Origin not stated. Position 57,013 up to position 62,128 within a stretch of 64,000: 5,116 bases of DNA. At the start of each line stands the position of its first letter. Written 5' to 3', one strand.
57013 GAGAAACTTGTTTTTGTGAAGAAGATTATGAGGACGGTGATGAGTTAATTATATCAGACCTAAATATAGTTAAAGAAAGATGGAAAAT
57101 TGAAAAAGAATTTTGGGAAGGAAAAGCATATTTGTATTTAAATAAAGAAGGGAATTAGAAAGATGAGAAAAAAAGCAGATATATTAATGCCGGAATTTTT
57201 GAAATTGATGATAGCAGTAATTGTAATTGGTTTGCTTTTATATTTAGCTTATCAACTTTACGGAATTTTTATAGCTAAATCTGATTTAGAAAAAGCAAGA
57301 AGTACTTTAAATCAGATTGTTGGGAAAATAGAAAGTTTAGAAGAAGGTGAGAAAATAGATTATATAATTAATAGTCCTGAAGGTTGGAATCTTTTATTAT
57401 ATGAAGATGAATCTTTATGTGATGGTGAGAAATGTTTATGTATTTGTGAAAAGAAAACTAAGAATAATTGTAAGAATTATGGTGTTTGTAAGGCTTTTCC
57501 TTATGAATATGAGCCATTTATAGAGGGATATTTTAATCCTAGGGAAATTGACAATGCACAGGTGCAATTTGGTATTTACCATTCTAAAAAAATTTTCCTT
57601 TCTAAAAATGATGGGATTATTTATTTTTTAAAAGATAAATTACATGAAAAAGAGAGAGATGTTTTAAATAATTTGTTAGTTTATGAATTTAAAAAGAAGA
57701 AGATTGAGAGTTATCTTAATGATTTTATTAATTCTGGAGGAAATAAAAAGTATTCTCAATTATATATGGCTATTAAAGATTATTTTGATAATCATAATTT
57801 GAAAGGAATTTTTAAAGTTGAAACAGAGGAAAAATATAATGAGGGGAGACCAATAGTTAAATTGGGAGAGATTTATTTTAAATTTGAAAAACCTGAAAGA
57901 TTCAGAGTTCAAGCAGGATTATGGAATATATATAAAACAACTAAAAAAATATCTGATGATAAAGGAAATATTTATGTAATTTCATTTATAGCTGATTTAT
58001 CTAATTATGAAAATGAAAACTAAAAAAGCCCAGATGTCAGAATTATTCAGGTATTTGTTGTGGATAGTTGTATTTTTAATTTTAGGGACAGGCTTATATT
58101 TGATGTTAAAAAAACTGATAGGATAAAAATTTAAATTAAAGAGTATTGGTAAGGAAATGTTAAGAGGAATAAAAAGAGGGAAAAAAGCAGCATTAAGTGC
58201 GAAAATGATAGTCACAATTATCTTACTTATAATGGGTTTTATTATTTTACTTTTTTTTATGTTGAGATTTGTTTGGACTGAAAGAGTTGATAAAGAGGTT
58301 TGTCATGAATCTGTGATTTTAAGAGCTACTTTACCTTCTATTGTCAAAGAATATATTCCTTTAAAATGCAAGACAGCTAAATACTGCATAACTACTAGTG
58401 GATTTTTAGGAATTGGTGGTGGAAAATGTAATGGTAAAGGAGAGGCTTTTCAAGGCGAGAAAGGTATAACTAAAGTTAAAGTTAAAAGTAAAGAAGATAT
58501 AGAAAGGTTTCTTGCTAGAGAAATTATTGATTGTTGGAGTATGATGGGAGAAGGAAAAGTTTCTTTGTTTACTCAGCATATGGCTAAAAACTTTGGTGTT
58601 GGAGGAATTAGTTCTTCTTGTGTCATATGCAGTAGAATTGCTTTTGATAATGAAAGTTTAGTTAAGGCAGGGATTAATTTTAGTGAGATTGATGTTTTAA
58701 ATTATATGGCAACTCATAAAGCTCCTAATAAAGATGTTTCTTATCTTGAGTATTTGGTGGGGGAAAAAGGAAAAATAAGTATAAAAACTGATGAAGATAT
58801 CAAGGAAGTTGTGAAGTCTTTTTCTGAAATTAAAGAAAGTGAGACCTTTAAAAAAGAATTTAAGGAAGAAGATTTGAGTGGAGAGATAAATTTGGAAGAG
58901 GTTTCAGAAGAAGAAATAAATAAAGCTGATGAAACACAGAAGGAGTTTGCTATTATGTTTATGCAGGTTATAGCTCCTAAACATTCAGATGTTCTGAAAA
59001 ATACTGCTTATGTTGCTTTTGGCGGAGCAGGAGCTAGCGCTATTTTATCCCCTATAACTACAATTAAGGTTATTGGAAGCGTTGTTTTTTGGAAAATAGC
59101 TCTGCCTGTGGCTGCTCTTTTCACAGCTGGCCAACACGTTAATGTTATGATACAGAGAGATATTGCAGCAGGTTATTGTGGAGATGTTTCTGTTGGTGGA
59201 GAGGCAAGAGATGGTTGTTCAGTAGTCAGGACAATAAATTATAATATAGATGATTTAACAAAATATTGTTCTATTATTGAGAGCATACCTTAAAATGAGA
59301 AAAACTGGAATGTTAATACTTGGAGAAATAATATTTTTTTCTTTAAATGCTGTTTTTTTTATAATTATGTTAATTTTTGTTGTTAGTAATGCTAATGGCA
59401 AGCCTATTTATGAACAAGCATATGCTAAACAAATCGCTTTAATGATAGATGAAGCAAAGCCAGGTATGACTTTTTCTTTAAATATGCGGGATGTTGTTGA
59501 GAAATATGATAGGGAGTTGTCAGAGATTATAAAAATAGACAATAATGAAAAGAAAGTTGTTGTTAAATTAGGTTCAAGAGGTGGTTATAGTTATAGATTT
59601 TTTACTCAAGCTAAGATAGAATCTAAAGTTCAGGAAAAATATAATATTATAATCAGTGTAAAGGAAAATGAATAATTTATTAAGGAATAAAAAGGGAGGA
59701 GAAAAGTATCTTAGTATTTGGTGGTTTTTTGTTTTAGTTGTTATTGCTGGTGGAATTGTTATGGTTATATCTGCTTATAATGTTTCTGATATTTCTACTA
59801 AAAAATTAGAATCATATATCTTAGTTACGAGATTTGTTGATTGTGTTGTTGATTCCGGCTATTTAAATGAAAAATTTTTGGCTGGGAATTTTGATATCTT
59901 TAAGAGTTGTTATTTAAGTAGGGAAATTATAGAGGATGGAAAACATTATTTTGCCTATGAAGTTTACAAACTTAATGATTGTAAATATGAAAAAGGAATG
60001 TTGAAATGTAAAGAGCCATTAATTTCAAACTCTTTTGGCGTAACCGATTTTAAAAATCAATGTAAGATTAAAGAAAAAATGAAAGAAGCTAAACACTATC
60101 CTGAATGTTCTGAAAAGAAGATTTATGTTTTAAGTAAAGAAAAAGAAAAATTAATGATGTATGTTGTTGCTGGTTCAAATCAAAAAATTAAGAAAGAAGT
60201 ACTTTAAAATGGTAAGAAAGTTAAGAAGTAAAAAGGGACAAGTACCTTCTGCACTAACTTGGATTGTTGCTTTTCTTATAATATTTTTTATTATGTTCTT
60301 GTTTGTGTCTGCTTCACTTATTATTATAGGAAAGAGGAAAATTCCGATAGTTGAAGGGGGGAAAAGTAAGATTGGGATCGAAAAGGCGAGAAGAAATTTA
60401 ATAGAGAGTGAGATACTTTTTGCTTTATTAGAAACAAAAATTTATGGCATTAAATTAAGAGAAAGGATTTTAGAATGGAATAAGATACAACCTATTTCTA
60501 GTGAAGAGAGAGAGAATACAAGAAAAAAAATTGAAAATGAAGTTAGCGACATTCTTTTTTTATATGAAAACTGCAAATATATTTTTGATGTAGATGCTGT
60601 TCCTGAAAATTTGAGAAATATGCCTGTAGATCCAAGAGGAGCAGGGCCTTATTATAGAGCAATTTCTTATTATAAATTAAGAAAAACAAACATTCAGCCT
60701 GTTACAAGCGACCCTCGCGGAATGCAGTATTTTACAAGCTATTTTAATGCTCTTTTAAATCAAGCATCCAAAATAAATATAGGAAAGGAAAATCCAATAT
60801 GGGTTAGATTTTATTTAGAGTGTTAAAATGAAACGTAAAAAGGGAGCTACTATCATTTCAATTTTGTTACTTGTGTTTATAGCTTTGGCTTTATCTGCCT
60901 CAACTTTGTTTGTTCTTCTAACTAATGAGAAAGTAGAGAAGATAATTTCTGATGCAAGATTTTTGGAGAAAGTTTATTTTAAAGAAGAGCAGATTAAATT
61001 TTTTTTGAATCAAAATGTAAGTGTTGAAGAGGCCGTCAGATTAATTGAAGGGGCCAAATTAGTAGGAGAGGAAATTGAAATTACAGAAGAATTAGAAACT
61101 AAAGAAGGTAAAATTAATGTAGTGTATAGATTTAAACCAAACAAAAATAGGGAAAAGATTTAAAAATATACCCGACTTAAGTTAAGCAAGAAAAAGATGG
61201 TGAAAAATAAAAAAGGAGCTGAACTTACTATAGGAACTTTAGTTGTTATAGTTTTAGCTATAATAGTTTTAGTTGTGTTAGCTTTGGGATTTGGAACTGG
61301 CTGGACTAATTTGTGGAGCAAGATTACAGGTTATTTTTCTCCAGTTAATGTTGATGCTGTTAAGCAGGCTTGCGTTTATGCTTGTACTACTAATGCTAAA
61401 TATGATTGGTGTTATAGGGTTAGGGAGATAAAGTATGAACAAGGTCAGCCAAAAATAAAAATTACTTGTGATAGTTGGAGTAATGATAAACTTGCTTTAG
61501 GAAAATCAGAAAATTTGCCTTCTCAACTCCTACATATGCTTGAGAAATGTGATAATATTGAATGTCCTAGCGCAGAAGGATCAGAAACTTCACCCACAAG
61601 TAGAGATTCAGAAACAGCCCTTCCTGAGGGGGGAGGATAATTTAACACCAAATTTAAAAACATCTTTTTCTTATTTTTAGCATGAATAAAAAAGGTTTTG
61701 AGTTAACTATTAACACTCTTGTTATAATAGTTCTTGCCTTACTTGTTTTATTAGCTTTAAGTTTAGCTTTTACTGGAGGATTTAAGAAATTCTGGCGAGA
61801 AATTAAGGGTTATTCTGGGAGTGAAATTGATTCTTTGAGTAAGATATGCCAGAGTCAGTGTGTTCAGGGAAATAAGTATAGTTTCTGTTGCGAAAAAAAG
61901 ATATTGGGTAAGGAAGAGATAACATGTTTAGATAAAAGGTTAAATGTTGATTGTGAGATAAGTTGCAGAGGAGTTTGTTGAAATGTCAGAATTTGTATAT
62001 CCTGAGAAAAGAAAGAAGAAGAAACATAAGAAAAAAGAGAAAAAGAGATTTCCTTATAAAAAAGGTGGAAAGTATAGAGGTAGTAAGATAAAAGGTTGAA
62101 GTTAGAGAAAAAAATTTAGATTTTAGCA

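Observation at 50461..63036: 12.6-kb single-strand type IV pilus-like operon with an unusually large, diverse set of class III signal-peptide proteins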

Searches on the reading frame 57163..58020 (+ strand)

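Call 3: search_protein_families(library=pfam, max_evalue=0.1, proteins=[window:57163-58020:+])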
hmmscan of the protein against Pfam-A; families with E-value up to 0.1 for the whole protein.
window:57163-58020:+ (286 aa): 0 families

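Call 7: search_protein_families(library=ncbifam, max_evalue=0.1, proteins=[window:57163-58020:+])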
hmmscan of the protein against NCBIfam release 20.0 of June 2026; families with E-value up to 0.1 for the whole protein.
window:57163-58020:+ (286 aa): 1 family
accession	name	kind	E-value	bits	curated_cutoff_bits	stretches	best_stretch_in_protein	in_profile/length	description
NF005897.1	PRK07867.1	exception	0.032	12.9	850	1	92-156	316-380/496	long-chain-fatty-acid--CoA ligase FadD17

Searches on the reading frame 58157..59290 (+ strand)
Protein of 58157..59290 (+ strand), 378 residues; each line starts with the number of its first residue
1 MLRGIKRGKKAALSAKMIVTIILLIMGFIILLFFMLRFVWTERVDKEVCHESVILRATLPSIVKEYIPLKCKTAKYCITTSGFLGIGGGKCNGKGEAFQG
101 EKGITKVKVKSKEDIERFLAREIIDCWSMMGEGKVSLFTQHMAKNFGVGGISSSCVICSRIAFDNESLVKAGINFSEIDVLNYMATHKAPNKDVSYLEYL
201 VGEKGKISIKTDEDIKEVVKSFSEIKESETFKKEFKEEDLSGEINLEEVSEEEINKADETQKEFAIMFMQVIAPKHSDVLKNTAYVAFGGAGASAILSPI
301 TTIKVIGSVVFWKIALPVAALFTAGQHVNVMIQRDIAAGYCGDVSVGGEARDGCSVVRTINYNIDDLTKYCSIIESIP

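Call 3: search_protein_families(library=pfam, max_evalue=0.1, proteins=[window:58157-59290:+])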
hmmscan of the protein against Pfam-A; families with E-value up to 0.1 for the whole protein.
window:58157-59290:+ (378 aa): 0 families

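Call 7: search_protein_families(library=ncbifam, max_evalue=0.1, proteins=[window:58157-59290:+])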
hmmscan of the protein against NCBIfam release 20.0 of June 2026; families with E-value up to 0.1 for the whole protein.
window:58157-59290:+ (378 aa): 0 families

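Call 40: find_homologous_proteins(query=window:58157-59290:+, max_evalue=0.001)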
Query window:58157-59290:+ (378 aa): 289 proteins with E <= 0.001 among 8000 candidates; the best 120 are listed.
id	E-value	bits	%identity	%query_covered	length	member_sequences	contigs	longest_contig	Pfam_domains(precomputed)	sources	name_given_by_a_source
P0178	3.4e-245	831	100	100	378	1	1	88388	-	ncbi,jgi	-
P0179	9.4e-125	435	55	99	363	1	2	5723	-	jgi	jgi:hypothetical protein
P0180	2.4e-117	410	54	98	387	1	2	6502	-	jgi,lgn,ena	-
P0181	1.8e-109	384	53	98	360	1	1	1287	-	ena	-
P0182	5.0e-109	383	50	99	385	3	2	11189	-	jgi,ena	-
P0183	7.3e-108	379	53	92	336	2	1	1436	-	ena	-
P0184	2.0e-107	378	48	98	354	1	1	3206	-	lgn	-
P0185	2.3e-106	374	50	98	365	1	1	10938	-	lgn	-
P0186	9.0e-106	372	50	98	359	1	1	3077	-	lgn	-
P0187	2.0e-104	368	49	98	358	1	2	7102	-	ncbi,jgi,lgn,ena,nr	ncbi:MAG: hypothetical protein KJ559_02725 [Nanoarchaeota archaeon]|nr:hypothetical protein [Nanoarc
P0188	5.4e-104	366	51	97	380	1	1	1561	-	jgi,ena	-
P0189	1.0e-103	365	50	99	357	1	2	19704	-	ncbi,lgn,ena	ncbi:MAG: hypothetical protein AABW67_01180 [Nanoarchaeota archaeon]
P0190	3.1e-103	364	49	98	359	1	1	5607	-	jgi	jgi:hypothetical protein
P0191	4.8e-103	363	49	98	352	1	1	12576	-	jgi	-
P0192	6.1e-103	363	48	99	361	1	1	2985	-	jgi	jgi:hypothetical protein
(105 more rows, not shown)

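Call 51: predict_structure(alignment_id=A3)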
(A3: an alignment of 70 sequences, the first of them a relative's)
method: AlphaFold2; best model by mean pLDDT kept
length: 378 residues; sequences in the alignment: 70
mean_pLDDT: 76.7   pTM: 0.71
mean pLDDT of the five models: 76.7, 76.3, 73.1, 72.7, 72.1
residues with pLDDT >= 90: 101; 70-90: 181; 50-70: 46; < 50: 50
segments of 3 or more residues with pLDDT < 50: 1-4, 210-250, 376-378
pLDDT, mean of each block of 10 residues (from residue 1): 52 86 97 86 80 78 77 91 78 88 92 96 92 74 76 88 92 91 94 90 58 45 44 39 38 52 86 86 79 67 67 78 84 85 78 89 84 52
secondary structure, 60 per line:
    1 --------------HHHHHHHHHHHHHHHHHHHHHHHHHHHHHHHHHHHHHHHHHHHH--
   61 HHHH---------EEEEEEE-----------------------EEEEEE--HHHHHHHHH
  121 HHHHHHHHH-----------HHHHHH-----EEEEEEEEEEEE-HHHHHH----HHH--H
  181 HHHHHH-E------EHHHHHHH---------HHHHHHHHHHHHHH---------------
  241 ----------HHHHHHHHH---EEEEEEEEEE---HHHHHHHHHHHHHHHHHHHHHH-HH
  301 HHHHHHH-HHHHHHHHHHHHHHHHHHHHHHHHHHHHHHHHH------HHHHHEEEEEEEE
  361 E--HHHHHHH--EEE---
elements in order: H15-58 H61-64 E74-80 E104-109 H112-129 H141-146 E152-163 H165-170 H180-186 H196-202 H212-225 H251-259 E263-272 H276-297 H299-307 H309-341 H348-352 E353-361 H364-370 E373-375

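Call 56: fold_search(model_id=the predicted structure, library=pdb)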
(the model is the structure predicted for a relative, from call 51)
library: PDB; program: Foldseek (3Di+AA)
matches with E <= 10: 12; with E <= 0.001: 0
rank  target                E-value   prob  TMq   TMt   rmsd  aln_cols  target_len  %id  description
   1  7uwt_A                4.7e+00  0.03  0.11  0.16  14.0       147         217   11  Structure of Oxygen-Insensitive NAD(P)H-dependent Nitroreductase NfsB_Vv F70A/F108Y (NTR 2.0) in complex with FMN at 1 (released 2022-05-18)
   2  3hzn_H                6.0e+00  0.02  0.11  0.15  13.4       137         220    9  Structure of the Salmonella typhimurium nfnB dihydropteridine reductase (released 2009-07-07)
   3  8dor_B                6.0e+00  0.01  0.09  0.13  13.2       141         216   10  Crystal structure of Dihydropteridine reductase/oxygen-insensitive NAD(P)H nitroreductase from Klebsiella pneumoniae (released 2022-07-27)
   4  6oec_I                6.4e+00  0.04  0.08  0.18   5.4        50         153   16  Yeast Spc42 Trimeric Coiled-Coil Amino Acids 181-211 fused to PDB: 3H5I (released 2019-04-24)
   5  3hzn_A                6.4e+00  0.01  0.10  0.14  13.8       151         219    9  Structure of the Salmonella typhimurium nfnB dihydropteridine reductase (released 2009-07-07)
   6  8dor_A                6.8e+00  0.01  0.09  0.13  14.1       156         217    9  Crystal structure of Dihydropteridine reductase/oxygen-insensitive NAD(P)H nitroreductase from Klebsiella pneumoniae (released 2022-07-27)
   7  3reu_B                7.7e+00  0.06  0.07  0.09  15.4        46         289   17  Crystal structure of the archaeal asparagine synthetase A complexed with L-Aspartic acid and Adenosine triphosphate (released 2011-08-17)
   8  6czp_B                8.2e+00  0.02  0.11  0.15  13.3       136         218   12  2.2 Angstrom Resolution Crystal Structure Oxygen-Insensitive NAD(P)H-dependent Nitroreductase NfsB from Vibrio vulnifi (released 2018-04-25)
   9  8c5e_A                8.7e+00  0.01  0.09  0.12  12.3       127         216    9  E. coli NfsB-T41Q/N71S/F124T mutant bound to nicotinic acid (released 2023-04-19)
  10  1n6m_A                8.7e+00  0.01  0.13  0.13  23.6       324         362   10  Rotation of the stalk/neck and one head in a new crystal structure of the kinesin motor protein, Ncd (released 2003-10-28)
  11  6czp_A                9.2e+00  0.02  0.11  0.15  13.1       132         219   12  2.2 Angstrom Resolution Crystal Structure Oxygen-Insensitive NAD(P)H-dependent Nitroreductase NfsB from Vibrio vulnifi (released 2018-04-25)
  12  8qes_A                9.8e+00  0.01  0.10  0.14  12.2       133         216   10  E coli NfsB with the unnatural amino acid, p-aminoPhe at position 124 (released 2024-08-14)

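Call 92: fold_search(model_id=the predicted structure, library=viral)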
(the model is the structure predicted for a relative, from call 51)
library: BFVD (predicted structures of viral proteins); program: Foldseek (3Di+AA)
matches with E <= 10: 7; with E <= 0.001: 0
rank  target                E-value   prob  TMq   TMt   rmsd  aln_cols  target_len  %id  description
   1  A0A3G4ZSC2            3.2e+00  0.01  0.09  0.14  16.5       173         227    8  Uncharacterized protein [Edafosvirus sp.]
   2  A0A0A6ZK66            3.7e+00  0.03  0.08  0.18  14.4        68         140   15  Uncharacterized protein [Proteus phage PM16]
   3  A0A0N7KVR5            3.9e+00  0.02  0.09  0.12  12.2       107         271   14  (no name in the UniProt tables at hand)
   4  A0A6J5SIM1            5.3e+00  0.03  0.07  0.09   9.6        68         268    6  AAA domain containing protein [uncultured Caudovirales phage]
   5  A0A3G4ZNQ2            7.2e+00  0.02  0.10  0.14  20.6       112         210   11  Uncharacterized protein [Terrestrivirus sp.]
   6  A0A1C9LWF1            9.1e+00  0.06  0.09  0.18   8.6        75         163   15  (no name in the UniProt tables at hand)
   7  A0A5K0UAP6            9.7e+00  0.01  0.09  0.08  18.5       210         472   10  Putative phosphatase [Yasminevirus sp. GU-2018]

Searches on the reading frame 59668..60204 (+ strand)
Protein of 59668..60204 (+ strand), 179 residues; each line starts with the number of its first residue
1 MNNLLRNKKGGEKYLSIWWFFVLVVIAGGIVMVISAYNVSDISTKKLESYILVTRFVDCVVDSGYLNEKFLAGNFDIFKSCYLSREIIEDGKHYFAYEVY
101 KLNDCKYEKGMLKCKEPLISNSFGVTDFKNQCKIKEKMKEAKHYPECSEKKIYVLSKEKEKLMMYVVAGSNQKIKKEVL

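Call 3: search_protein_families(library=pfam, max_evalue=0.1, proteins=[window:59668-60204:+])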
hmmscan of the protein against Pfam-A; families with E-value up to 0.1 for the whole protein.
window:59668-60204:+ (179 aa): 1 family
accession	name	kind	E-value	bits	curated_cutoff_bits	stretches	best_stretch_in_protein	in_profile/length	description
PF15430.11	SVWC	-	0.091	13.5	27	0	124-150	38-63/66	Single domain von Willebrand factor type C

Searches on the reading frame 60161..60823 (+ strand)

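Call 3: search_protein_families(library=pfam, max_evalue=0.1, proteins=[window:60161-60823:+])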
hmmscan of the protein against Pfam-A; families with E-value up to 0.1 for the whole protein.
window:60161-60823:+ (221 aa): 1 family
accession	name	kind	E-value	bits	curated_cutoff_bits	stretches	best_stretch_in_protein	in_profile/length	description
PF08426.15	ICE2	-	0.049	13.2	25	0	69-137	200-268/405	ICE2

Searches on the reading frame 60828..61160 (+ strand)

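Call 4: search_protein_families(library=pfam, max_evalue=0.1, proteins=[window:60828-61160:+])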
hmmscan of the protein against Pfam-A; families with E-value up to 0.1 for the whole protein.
window:60828-61160:+ (111 aa): 1 family
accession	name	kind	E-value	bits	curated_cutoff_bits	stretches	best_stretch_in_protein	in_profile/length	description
PF14002.11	YniB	-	0.011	16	27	1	9-74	77-142/166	YniB-like protein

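Call 7: search_protein_families(library=ncbifam, max_evalue=0.1, proteins=[window:60828-61160:+])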
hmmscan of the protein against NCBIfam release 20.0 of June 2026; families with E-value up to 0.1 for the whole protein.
window:60828-61160:+ (111 aa): 0 families

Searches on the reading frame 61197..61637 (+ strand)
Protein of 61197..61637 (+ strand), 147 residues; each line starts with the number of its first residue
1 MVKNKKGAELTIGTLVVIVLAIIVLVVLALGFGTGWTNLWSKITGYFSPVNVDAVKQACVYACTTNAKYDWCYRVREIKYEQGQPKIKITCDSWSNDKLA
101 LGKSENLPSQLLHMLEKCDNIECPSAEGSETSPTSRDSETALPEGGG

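Call 4: search_protein_families(library=pfam, max_evalue=0.1, proteins=[window:61197-61637:+])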
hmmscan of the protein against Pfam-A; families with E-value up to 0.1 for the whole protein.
window:61197-61637:+ (147 aa): 2 families
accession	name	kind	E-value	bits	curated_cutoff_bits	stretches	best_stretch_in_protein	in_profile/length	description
PF23489.1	V-ATPase_su_f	-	0.0056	17.3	27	1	15-63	14-59/78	V-type proton ATPase subunit f-like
PF13121.11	DUF3976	-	0.0063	17.4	25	1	5-28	16-39/40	Domain of unknown function (DUF3976)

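Call 7: search_protein_families(library=ncbifam, max_evalue=0.1, proteins=[window:61197-61637:+])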
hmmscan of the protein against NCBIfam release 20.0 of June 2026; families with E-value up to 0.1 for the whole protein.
window:61197-61637:+ (147 aa): 1 family
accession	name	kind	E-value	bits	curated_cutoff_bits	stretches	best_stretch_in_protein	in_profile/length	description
NF037959.1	MFS_SpdSyn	subfamily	0.022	13.5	40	1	12-123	161-272/480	fused MFS/spermidine synthase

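Call 37: find_homologous_proteins(query=window:61197-61637:+, max_evalue=0.001)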
Query window:61197-61637:+ (147 aa): 57 proteins with E <= 0.001 among 119 candidates.
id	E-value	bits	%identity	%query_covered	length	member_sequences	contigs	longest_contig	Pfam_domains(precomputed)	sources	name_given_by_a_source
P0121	1.1e-94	332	100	100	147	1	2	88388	-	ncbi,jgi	-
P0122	5.5e-61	223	78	84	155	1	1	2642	-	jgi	-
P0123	9.4e-43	163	59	85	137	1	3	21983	-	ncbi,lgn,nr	ncbi:hypothetical protein HYW76_01855 [Candidatus Pacearchaeota archaeon]|nr:hypothetical protein [C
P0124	2.0e-41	159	65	82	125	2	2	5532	-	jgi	-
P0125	5.8e-38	148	76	60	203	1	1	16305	-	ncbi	ncbi:MAG: hypothetical protein ABIE22_00080 [archaeon]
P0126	8.0e-38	147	76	61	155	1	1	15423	-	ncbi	-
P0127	8.4e-38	147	71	62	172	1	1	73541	-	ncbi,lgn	-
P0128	8.7e-38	147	54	82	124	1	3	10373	-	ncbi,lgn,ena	ncbi:MAG: hypothetical protein AABX71_02870 [Nanoarchaeota archaeon]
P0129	9.3e-38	147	58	84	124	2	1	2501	-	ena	-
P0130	1.2e-37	147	75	60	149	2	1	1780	-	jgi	jgi:hypothetical protein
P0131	1.9e-37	146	74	61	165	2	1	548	-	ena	-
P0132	2.7e-36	143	55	93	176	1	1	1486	-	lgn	-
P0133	3.4e-36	142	54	96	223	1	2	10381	-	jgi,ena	-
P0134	3.6e-36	142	66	65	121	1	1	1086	-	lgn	-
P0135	1.0e-35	141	52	96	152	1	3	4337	-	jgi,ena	-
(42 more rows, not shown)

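Call 74: search_solved_structures(query=A2, max_evalue=10, show_alignments=2)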
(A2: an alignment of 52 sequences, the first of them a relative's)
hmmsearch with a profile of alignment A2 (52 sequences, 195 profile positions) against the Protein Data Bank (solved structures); distinct sequences matched with E-value up to 10: 1.
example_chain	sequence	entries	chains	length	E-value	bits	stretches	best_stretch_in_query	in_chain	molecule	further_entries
5w9f_A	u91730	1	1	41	3.3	11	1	88-124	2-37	De novo mini protein gHEEE_02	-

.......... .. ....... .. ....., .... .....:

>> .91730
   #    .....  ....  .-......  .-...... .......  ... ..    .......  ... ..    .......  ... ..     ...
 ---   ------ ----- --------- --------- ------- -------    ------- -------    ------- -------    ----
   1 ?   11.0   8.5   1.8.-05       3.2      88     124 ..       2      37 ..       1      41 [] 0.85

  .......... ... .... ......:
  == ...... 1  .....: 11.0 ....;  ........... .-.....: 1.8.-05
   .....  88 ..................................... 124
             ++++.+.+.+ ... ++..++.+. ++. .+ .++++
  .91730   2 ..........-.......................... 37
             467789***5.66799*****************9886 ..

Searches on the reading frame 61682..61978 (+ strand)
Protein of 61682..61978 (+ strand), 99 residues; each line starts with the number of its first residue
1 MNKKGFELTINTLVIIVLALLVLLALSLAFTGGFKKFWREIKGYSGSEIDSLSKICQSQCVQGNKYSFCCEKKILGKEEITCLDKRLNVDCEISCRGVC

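Call 4: search_protein_families(library=pfam, max_evalue=0.1, proteins=[window:61682-61978:+])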
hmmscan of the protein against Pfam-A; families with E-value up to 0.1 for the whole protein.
window:61682-61978:+ (99 aa): 0 families

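Call 7: search_protein_families(library=ncbifam, max_evalue=0.1, proteins=[window:61682-61978:+])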
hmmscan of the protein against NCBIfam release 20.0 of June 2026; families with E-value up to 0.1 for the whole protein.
window:61682-61978:+ (99 aa): 1 family
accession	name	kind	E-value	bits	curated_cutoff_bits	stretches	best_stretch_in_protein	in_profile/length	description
NF045995.1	MAG0865_DivIVA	hypoth_equivalog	0.028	14.6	55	1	35-52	11-28/69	MAG0865 family DivIVA-related protein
